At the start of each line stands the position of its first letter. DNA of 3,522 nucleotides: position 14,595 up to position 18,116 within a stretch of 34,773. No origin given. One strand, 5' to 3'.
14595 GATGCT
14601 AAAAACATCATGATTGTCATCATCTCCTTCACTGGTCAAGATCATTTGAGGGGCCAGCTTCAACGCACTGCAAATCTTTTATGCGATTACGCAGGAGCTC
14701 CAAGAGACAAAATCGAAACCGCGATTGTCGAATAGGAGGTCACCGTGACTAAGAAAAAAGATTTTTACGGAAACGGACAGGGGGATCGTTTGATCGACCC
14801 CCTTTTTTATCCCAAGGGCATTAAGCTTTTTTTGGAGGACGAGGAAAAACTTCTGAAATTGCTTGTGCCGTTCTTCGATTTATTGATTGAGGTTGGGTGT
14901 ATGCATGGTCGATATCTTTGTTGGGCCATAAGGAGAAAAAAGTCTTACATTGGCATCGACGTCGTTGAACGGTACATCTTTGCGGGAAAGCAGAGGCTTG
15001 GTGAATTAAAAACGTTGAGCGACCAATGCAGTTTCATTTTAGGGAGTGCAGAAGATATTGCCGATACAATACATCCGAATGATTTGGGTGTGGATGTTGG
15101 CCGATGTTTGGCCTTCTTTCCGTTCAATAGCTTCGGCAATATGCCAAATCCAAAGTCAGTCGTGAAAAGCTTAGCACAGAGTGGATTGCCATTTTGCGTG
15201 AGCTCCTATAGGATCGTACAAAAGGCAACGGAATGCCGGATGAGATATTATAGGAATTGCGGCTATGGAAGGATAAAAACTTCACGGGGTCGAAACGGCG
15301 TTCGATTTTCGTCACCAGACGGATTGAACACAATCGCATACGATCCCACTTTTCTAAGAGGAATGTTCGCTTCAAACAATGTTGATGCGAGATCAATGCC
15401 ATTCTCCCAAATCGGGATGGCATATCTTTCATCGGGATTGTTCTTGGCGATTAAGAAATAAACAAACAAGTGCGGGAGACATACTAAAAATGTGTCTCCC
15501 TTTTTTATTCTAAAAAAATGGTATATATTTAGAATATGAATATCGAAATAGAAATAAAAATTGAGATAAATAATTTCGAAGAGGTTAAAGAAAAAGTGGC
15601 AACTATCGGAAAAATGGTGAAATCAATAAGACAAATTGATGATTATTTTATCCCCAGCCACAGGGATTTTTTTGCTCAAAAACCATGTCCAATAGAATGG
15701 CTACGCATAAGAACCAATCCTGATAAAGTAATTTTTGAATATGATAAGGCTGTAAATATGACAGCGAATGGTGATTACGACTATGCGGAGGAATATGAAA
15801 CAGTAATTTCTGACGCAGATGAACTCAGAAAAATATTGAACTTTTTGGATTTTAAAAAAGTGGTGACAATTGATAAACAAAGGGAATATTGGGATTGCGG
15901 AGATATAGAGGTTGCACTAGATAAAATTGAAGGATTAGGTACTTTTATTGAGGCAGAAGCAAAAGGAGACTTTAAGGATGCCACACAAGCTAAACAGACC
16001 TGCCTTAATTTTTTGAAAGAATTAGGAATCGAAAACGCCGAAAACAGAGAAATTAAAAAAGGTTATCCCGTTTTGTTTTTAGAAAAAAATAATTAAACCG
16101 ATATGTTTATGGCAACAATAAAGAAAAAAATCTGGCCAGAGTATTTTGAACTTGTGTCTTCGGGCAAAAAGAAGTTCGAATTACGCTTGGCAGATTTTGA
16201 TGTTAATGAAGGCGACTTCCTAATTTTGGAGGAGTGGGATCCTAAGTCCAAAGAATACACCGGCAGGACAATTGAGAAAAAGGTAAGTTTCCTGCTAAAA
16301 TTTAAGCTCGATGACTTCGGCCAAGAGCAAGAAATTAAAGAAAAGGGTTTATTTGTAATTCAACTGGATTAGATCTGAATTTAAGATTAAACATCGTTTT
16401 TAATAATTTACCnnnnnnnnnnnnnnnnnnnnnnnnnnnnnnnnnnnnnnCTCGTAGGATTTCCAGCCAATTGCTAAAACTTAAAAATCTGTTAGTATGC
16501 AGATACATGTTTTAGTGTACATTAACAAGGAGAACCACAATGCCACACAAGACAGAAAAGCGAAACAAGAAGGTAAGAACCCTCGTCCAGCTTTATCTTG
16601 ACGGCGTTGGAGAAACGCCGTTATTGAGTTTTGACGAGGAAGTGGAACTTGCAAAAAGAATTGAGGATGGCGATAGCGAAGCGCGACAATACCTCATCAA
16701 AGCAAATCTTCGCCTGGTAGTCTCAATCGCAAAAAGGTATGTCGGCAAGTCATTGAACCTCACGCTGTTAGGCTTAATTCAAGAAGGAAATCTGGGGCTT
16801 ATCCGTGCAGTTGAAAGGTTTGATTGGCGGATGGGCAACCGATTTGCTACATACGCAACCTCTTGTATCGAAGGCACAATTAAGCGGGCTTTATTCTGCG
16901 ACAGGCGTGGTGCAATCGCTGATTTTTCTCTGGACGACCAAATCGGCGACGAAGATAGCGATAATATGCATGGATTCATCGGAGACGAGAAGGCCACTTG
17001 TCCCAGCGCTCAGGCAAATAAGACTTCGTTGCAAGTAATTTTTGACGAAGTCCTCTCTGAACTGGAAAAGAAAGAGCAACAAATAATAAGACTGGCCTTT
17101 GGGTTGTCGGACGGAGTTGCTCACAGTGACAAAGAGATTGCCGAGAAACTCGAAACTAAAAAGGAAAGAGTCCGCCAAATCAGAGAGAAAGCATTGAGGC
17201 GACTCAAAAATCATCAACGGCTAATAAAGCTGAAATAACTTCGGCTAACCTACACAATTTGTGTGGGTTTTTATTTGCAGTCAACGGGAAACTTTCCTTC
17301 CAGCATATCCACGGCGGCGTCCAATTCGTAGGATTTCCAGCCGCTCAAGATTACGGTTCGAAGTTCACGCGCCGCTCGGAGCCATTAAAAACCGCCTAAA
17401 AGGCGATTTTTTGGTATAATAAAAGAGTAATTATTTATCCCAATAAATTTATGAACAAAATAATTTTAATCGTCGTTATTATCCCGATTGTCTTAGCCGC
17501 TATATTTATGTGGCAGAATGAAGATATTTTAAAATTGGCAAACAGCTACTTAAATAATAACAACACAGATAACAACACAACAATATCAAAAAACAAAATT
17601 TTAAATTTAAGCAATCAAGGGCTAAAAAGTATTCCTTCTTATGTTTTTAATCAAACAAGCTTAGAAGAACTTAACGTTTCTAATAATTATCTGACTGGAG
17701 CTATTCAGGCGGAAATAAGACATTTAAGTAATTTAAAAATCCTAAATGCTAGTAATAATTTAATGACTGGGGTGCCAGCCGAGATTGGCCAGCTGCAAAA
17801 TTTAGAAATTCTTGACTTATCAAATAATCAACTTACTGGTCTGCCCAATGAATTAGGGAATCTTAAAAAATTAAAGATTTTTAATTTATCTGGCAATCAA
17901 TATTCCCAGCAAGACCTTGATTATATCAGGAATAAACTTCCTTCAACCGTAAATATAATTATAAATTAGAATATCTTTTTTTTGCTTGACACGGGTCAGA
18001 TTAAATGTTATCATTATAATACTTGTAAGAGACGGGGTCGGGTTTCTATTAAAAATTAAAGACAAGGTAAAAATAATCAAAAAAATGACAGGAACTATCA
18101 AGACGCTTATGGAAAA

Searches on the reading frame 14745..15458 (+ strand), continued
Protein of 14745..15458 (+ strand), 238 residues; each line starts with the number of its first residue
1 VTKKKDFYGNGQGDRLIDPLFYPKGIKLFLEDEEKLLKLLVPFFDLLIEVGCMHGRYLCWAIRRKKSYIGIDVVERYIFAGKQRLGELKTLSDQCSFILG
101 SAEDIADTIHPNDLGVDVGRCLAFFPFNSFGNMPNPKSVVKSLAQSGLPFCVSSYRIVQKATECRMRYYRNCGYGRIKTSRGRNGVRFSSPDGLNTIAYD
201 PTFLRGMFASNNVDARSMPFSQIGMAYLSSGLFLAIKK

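Call 83: find_encoding_contigs(protein=P0318, flank=8000, max_places=1)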
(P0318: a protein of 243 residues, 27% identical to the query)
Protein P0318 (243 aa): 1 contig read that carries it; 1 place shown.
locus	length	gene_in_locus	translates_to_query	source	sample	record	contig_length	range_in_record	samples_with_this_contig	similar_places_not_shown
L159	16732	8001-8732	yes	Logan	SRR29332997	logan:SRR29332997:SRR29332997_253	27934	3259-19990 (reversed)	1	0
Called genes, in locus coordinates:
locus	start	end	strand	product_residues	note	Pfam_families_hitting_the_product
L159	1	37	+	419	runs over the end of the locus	PF05977:MFS_3, PF07690:MFS_1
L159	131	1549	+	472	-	-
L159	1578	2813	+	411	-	PF01071:GARS_A (weak), PF13535:ATP-grasp_4 (weak), PF18603:LAL_C2 (faint)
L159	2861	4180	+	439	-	PF00999:Na_H_Exchanger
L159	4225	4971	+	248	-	-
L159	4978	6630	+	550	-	PF09334:tRNA-synt_1g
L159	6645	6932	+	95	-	PF07883:Cupin_2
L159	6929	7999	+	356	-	PF00070:Pyr_redox (faint), PF01266:DAO, PF05834:Lycopene_cycl (faint), PF07992:Pyr_redox_2 (faint), PF13454:NAD_binding_9 (faint)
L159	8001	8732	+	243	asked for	PF13489:Methyltransf_23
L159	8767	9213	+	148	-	PF00583:Acetyltransf_1, PF13673:Acetyltransf_10, PF13508:Acetyltransf_7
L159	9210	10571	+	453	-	PF13454:NAD_binding_9 (faint), PF13434:Lys_Orn_oxgnase (weak)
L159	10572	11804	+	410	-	PF01071:GARS_A (faint), PF02655:ATP-grasp_3 (weak), PF13535:ATP-grasp_4, PF18603:LAL_C2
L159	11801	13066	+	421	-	PF07690:MFS_1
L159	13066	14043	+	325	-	PF13480:Acetyltransf_6 (weak), PF00583:Acetyltransf_1 (weak)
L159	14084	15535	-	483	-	PF00392:GntR, PF00155:Aminotran_1_2, PF12897:Asp_aminotransf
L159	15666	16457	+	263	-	PF19700:DUF6198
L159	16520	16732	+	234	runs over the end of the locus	PF00392:GntR (faint)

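Call 84: find_encoding_contigs(protein=P0323, flank=8000, max_places=1)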
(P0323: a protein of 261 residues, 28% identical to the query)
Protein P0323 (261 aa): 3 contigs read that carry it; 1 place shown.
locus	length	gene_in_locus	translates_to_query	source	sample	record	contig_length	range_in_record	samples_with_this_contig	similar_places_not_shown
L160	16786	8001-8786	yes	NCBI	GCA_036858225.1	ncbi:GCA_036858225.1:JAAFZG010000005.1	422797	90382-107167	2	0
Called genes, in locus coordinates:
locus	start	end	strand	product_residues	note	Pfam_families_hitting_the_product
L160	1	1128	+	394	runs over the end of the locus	PF00266:Aminotran_5, PF22580:KYNU_C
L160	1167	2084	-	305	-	PF00561:Abhydrolase_1, PF12697:Abhydrolase_6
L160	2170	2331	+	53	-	-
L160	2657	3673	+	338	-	PF14226:DIOX_N, PF03171:2OG-FeII_Oxy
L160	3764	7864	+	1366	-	PF00668:Condensation, PF00501:AMP-binding, PF13193:AMP-binding_C (weak), PF00550:PP-binding, PF00561:Abhydrolase_1 (weak), PF00975:Thioesterase, PF12697:Abhydrolase_6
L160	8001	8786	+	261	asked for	PF13489:Methyltransf_23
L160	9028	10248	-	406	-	PF00480:ROK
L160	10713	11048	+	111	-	PF03551:PadR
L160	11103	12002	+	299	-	PF04116:FA_hydroxylase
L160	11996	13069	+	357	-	PF04303:PrpF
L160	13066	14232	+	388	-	PF05145:AbrB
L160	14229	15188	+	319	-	-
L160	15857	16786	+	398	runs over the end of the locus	PF17964:Big_10, PF03734:YkuD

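Call 85: find_encoding_contigs(protein=P0297, flank=8000, max_places=1)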
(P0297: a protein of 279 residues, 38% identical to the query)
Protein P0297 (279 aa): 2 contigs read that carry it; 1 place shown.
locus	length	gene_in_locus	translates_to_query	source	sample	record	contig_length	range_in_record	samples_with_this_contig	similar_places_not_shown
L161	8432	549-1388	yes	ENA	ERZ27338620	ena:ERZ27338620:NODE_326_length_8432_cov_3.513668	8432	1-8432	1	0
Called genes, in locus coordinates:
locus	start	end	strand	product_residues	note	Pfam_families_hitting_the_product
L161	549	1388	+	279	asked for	-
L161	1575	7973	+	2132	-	PF00501:AMP-binding, PF13193:AMP-binding_C, PF00550:PP-binding, PF00668:Condensation, PF00501:AMP-binding, PF13193:AMP-binding_C, PF00550:PP-binding, PF00109:ketoacyl-synt, +4 more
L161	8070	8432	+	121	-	?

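Call 89: search_protein_families(library=pfam, proteins=[L144:5548-6768:+, L150:2456-4426:+, L150:9307-9987:+], max_evalue=0.01)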
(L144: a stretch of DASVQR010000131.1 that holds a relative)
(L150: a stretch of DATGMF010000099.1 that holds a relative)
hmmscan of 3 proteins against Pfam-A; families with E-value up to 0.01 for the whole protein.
L144:5548-6768:+ (407 aa): 5 families
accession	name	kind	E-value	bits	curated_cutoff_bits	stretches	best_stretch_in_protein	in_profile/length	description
PF13649.12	Methyltransf_25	-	1e-07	33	27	1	195-252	2-59/97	Methyltransferase domain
PF08241.18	Methyltransf_11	-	5.3e-06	27.4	21.2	1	195-251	1-54/95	Methyltransferase domain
PF08242.18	Methyltransf_12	-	7.4e-06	27.1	30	1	195-256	1-71/98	Methyltransferase domain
PF13489.12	Methyltransf_23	-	0.0028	17.8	27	1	175-234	7-61/164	Methyltransferase domain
PF01170.24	UPF0020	-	0.0078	16.4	22.3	0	215-252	79-116/197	RMKL-like, methyltransferase domain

L150:2456-4426:+ (657 aa): 2 families
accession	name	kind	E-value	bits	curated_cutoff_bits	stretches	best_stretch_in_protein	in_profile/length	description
PF04055.27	Radical_SAM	-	2.9e-11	44.2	29.5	1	356-550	3-163/166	Radical SAM superfamily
PF02310.24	B12-binding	-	0.00059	20.1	32.1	1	166-217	42-95/121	B12 binding domain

L150:9307-9987:+ (227 aa): 1 family
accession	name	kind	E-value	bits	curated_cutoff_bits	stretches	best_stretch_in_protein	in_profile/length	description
PF03483.22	B3_4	-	3e-20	73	29.3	1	76-191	10-126/174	B3/4 domain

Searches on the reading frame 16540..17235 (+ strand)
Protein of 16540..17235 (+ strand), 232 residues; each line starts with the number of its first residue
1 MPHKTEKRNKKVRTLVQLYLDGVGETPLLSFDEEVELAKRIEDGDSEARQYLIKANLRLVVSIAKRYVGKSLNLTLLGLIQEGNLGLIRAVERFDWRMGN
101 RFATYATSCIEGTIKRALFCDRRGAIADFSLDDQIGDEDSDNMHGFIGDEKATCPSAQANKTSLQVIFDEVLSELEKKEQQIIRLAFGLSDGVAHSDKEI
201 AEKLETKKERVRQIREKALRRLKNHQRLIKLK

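Call 57: search_protein_families(library=pfam, proteins=[window:16540-17235:+], max_evalue=0.001)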
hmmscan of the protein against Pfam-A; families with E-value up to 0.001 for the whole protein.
window:16540-17235:+ (232 aa): 3 families
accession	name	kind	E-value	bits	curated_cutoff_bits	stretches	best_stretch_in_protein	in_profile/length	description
PF04542.20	Sigma70_r2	-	1.3e-15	57.4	24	1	52-120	1-67/71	Sigma-70 region 2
PF00140.25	Sigma70_r1_2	-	1.2e-12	48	22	1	16-46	3-33/34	Sigma-70 factor, region 1.2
PF04545.22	Sigma70_r4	-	5e-10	39.2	24.1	1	171-223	1-49/50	Sigma-70, region 4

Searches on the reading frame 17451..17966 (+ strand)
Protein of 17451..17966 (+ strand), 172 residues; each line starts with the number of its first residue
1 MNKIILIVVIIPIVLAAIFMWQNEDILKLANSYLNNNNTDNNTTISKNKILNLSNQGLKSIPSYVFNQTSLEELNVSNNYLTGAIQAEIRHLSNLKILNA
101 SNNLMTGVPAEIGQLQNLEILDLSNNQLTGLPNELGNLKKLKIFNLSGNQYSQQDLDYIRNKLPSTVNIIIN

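Call 57: search_protein_families(library=pfam, proteins=[window:17451-17966:+], max_evalue=0.001)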
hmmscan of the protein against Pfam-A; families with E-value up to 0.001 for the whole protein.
window:17451-17966:+ (172 aa): 5 families
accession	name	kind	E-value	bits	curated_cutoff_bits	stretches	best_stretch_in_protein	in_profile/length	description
PF12799.13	LRR_4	-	8.7e-16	58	27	2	116-151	1-35/44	Leucine Rich repeats (2 copies)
PF13855.12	LRR_8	-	1.8e-13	50.5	27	2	94-150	2-60/61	Leucine rich repeat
PF00560.39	LRR_1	-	2.2e-11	42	20.6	0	117-138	1-23/23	Leucine Rich Repeat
PF23598.1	LRR_14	-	1.7e-10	40.6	40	1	88-147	42-101/353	Leucine-rich repeat region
PF23211.1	LRR_LRWD1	-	0.00013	22.2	28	0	109-152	35-77/190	Leucine-rich repeat and WD repeat-containing protein 1, LRR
